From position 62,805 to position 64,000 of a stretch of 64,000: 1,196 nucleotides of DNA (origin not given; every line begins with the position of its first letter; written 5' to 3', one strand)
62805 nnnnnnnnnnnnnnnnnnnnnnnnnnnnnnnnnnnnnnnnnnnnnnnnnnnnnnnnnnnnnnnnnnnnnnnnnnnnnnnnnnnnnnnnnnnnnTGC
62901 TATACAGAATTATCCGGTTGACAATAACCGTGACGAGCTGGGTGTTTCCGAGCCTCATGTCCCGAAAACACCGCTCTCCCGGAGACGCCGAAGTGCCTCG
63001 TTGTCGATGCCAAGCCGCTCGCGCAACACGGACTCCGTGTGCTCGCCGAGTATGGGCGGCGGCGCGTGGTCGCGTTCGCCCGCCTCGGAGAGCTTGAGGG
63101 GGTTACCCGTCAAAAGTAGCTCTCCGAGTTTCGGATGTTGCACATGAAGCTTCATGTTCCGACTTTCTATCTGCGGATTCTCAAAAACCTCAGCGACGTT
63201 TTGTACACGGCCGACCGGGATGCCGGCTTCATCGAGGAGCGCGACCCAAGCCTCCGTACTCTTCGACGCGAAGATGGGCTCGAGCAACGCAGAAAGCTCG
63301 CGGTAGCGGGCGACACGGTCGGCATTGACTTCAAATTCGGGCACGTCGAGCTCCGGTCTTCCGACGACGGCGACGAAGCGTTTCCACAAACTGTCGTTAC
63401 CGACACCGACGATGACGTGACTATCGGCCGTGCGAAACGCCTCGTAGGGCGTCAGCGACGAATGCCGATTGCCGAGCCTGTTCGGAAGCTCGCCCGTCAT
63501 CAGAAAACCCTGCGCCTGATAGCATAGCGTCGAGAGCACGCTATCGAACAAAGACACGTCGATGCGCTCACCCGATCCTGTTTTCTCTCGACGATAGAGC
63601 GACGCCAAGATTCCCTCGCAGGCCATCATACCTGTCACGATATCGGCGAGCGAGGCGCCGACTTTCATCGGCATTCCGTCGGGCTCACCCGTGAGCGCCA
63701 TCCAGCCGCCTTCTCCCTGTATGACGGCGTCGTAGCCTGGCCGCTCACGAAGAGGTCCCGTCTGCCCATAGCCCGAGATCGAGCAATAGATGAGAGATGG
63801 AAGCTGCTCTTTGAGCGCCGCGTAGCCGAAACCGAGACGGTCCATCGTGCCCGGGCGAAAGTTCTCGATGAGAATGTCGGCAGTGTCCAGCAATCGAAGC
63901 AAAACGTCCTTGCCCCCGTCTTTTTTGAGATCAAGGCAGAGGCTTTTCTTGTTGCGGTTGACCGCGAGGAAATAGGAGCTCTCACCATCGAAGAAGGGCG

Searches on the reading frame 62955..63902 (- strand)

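Call 27: search_protein_families(library=pfam, proteins=[window:62955-63902:-], max_evalue=0.00001)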
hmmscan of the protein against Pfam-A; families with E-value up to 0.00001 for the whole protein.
window:62955-63902:- (315 aa): 1 family
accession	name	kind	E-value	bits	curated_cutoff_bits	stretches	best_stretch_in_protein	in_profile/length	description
PF02515.22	CoA_transf_3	-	4.5e-95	319.3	23.3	1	1-289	78-366/366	CoA-transferase family III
